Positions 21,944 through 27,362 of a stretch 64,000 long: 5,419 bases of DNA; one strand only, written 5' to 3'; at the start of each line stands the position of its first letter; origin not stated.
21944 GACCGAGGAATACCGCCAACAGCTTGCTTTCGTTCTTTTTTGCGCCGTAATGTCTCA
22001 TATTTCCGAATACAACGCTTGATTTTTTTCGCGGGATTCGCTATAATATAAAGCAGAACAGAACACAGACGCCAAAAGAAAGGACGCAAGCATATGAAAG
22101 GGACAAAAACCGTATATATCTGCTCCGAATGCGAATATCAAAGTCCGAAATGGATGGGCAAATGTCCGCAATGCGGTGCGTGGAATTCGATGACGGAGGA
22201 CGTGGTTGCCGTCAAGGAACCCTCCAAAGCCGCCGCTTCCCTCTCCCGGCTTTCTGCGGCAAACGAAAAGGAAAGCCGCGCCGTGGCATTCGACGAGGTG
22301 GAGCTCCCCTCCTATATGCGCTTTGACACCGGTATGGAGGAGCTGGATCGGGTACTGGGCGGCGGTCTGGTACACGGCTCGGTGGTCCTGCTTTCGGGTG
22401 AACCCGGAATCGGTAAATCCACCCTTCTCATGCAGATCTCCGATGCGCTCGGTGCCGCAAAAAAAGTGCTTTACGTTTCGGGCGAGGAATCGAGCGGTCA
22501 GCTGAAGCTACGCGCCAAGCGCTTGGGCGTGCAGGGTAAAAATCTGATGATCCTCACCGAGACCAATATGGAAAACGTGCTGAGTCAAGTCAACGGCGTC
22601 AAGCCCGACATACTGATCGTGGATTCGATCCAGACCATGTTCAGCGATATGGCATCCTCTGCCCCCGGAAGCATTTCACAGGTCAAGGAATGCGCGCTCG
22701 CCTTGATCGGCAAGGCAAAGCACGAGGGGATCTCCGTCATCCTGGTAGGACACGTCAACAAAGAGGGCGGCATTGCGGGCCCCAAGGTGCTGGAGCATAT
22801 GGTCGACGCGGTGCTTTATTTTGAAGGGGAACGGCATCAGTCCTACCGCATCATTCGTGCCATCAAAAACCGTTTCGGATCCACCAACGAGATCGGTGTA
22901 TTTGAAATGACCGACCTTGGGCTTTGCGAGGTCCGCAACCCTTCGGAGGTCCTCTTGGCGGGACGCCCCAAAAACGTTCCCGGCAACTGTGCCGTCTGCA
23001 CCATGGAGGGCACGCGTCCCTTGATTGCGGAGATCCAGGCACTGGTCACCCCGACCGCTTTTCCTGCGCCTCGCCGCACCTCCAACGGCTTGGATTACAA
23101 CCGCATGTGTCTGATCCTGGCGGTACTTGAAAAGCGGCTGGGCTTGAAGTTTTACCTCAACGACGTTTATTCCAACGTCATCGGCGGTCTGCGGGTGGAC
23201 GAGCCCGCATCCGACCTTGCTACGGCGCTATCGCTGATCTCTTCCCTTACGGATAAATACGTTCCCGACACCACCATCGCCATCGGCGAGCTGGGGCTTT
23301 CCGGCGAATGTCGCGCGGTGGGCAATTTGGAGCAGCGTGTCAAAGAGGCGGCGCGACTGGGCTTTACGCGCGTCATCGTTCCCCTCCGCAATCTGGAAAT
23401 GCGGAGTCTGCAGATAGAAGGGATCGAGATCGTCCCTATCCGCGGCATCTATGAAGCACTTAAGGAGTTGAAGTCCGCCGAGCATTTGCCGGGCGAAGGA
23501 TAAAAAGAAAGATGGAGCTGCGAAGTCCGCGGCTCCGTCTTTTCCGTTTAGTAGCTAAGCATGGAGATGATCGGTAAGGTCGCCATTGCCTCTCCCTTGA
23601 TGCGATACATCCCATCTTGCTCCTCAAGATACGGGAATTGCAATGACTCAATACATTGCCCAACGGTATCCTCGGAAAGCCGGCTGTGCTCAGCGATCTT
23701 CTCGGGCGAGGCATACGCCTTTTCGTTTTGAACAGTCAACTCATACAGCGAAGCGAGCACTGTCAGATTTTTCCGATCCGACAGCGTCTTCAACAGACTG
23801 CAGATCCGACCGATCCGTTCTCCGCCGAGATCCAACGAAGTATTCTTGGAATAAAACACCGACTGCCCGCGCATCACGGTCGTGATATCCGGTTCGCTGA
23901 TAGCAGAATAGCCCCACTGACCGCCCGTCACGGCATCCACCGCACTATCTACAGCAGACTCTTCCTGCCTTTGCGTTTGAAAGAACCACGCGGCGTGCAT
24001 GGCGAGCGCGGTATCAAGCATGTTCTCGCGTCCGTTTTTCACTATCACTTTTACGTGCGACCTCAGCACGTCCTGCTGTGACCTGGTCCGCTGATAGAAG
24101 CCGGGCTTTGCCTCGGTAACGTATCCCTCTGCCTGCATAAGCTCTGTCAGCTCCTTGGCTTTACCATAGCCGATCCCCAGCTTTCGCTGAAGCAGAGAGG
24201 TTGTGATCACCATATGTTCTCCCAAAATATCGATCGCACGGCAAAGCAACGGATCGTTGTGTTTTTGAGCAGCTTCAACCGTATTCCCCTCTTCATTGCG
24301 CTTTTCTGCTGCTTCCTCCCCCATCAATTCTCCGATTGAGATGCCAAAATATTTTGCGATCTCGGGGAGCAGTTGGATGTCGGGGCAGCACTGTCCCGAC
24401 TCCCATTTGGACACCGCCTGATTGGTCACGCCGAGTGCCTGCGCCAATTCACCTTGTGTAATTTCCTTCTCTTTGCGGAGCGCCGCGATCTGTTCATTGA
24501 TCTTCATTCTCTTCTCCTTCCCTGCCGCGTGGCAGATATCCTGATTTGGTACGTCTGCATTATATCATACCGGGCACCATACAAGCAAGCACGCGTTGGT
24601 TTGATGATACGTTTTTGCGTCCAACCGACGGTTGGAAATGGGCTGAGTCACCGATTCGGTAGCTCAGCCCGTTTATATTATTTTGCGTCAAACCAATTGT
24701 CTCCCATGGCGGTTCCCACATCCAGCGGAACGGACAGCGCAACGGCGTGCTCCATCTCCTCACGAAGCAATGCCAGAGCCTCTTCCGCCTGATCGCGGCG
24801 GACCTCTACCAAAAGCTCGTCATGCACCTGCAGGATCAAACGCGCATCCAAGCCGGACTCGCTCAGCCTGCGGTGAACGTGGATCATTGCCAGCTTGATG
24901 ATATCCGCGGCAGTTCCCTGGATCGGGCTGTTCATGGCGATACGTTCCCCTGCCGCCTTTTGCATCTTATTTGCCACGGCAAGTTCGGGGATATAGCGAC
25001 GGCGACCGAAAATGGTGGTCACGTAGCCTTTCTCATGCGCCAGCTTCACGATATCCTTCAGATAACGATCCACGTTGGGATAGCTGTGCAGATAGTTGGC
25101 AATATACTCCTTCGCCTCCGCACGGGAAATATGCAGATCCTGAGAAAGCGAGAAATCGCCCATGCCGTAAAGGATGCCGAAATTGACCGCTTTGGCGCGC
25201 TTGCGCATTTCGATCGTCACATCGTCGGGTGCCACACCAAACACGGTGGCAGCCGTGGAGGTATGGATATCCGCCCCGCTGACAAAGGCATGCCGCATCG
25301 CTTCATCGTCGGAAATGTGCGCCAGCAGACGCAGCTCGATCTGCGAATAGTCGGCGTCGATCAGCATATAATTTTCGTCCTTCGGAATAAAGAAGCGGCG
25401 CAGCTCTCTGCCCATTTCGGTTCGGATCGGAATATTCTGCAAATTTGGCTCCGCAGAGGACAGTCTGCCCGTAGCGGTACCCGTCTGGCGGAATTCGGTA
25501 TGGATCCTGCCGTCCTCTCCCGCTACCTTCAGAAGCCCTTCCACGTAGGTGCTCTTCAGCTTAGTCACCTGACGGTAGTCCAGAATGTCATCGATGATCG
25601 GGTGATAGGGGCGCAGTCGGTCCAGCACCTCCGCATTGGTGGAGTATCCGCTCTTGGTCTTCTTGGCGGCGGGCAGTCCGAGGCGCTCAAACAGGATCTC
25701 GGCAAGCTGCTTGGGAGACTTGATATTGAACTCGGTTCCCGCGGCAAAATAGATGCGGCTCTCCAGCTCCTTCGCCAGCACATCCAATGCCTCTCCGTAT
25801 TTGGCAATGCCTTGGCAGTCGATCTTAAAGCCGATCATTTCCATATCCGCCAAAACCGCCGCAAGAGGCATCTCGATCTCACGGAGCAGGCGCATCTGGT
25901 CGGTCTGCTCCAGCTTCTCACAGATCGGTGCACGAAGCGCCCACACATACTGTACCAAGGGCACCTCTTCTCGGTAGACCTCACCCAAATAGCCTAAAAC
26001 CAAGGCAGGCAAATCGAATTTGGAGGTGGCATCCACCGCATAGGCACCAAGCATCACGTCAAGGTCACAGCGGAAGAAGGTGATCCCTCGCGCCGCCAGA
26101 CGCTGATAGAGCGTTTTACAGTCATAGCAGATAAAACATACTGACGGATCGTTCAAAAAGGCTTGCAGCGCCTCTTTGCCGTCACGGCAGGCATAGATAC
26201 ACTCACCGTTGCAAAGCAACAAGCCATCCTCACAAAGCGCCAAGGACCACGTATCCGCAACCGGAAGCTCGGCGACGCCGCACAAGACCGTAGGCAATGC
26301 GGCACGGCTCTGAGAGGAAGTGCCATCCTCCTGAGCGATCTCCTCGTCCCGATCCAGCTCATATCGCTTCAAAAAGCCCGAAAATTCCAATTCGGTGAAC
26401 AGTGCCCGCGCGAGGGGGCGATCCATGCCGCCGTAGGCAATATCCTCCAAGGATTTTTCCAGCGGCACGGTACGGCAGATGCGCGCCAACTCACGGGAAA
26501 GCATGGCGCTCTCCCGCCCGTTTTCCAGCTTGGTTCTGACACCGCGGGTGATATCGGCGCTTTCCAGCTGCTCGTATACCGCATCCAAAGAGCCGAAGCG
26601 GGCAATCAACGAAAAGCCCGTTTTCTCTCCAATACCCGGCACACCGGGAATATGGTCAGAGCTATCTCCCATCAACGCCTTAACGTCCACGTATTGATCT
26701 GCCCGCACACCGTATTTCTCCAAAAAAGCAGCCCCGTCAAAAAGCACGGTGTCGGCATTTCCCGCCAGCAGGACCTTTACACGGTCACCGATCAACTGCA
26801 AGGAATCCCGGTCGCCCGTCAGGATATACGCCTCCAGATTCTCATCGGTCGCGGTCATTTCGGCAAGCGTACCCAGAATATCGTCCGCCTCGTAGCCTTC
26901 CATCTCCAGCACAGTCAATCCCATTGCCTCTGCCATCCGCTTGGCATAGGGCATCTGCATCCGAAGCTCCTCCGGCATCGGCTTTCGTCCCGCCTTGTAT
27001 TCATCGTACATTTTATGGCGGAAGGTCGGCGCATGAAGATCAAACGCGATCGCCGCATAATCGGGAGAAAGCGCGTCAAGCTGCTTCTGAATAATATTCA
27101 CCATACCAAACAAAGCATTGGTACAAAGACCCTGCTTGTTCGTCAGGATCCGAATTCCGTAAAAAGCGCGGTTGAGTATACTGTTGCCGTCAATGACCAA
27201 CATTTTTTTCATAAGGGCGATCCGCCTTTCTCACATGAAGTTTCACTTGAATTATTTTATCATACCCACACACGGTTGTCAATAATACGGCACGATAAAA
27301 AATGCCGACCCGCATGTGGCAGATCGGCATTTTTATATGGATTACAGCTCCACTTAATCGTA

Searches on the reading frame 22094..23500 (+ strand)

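Call 6: search_protein_families(library=pfam, proteins=[window:22094-23500:+], max_evalue=0.01)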
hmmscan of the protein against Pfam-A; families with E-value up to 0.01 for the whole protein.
window:22094-23500:+ (469 aa): 22 families
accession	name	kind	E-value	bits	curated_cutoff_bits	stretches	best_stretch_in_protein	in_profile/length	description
PF06745.19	ATPase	-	2.2e-16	60.4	26.6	1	78-149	2-75/231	KaiC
PF13481.12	AAA_25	-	2.2e-13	50.7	27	1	76-225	14-194/195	AAA domain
PF18073.7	Zn_ribbon_LapB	-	6.6e-12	45.3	25.7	1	8-35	1-28/28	Rubredoxin metal binding domain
PF13541.12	ChlI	-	4.5e-08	33.5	27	1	369-433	57-121/121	Subunit ChlI of Mg-chelatase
PF03796.21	DnaB_C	-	8.6e-08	32.3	27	1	78-190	3-121/255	DnaB-like helicase C terminal domain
PF05362.19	Lon_C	-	9.1e-07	29.1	21.1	1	368-434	107-173/205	Lon protease (S16) C-terminal proteolytic domain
PF00004.35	AAA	-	1e-06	29.7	21.2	1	98-223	1-110/131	ATPase family associated with various cellular activities (AAA)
PF13401.12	AAA_22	-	6.1e-06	27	27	1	95-220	5-123/130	AAA domain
PF13191.12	AAA_16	-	5.2e-05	24.3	32.6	1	85-131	17-59/167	AAA ATPase domain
PF13479.12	AAA_24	-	0.00014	22.2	27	1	97-186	4-80/195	AAA domain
PF25199.1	nSTAND_NTPase5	-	0.00017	21.8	34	1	96-154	42-101/145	Novel STAND NTPase 5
PF00005.33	ABC_tran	-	0.00034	21.7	25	1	92-161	8-79/137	ABC transporter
PF13604.12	AAA_30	-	0.00038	20.7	27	1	96-238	19-142/191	AAA domain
PF07728.20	AAA_5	-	0.00047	20.6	22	1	98-135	2-38/139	AAA domain (dynein-related subfamily)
PF05729.18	NACHT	-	0.0013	19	26.7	1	97-122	2-27/167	NACHT domain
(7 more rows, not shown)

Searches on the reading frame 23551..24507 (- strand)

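Call 82: search_protein_families(library=pfam, proteins=[window:23551-24507:-], max_evalue=0.001)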
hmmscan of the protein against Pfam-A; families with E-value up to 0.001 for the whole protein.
window:23551-24507:- (319 aa): 10 families
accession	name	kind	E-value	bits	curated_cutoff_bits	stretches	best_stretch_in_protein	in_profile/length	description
PF01381.28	HTH_3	-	1.1e-14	54.7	23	1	7-61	1-55/55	Helix-turn-helix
PF09397.16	FtsK_gamma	-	3.8e-11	43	30.6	1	83-133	2-52/63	Ftsk gamma domain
PF13560.12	HTH_31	-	2.6e-08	34.5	27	1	6-57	5-57/64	Helix-turn-helix domain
PF13443.12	HTH_26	-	5e-07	30.3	22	1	9-62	4-58/63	Cro/C1-type HTH DNA-binding domain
PF12844.13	HTH_19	-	4.5e-06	26.9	30.2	1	5-62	2-59/64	Helix-turn-helix domain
PF08279.18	HTH_11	-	3.1e-05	24.2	25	0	8-34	7-34/55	HTH domain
PF13412.12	HTH_24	-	3.7e-05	23.7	21.9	0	8-33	10-35/48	Winged helix-turn-helix DNA-binding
PF12802.13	MarR_2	-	0.00013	22.5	27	0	8-34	12-39/61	MarR family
PF13384.12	HTH_23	-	0.00056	20.1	24.6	0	7-35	10-37/50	Homeodomain-like domain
PF14549.12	P22_Cro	-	0.00072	19.7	30.2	0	18-35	12-29/60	DNA-binding transcriptional regulator Cro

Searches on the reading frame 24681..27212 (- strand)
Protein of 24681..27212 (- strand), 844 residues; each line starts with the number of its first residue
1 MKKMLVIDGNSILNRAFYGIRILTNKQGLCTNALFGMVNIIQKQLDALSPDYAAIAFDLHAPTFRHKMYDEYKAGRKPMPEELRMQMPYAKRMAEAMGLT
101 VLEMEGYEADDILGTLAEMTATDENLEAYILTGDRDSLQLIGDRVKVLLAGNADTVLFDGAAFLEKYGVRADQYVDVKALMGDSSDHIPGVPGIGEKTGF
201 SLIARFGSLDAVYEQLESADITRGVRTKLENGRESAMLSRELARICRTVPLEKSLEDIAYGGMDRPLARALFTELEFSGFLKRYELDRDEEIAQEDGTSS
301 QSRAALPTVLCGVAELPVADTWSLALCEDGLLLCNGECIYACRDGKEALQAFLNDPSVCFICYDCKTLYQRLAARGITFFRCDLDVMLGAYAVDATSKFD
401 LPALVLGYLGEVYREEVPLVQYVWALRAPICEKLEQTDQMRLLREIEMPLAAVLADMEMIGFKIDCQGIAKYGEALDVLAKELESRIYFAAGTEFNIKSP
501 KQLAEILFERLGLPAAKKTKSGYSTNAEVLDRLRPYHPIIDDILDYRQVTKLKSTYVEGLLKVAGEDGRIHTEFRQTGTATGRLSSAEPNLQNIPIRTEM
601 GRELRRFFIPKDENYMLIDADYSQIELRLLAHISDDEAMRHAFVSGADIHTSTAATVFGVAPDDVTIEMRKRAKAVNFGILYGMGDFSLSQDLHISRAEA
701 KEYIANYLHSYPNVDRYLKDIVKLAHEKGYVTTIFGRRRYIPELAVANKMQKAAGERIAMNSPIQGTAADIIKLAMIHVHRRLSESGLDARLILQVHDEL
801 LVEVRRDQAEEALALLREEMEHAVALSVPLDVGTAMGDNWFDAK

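Call 6: search_protein_families(library=pfam, proteins=[window:24681-27212:-], max_evalue=0.01)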
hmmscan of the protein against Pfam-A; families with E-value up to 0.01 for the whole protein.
window:24681-27212:- (844 aa): 4 families
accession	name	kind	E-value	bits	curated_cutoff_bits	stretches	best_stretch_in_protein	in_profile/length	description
PF00476.26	DNA_pol_A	-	2.5e-161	537.3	34.3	1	470-841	5-380/381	DNA polymerase family A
PF02739.22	5_3_exonuc_N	-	5.5e-55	186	34.3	1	3-168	1-164/164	5'-3' exonuclease, N-terminal resolvase-like domain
PF01367.25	5_3_exonuc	-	1.6e-29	102.7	40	1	169-265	1-96/97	5'-3' exonuclease, C-terminal SAM fold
PF22619.2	DNA_polI_exo1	-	0.001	19.4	27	1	346-401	37-93/140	DNA polymerase I, ribonuclease H-like domain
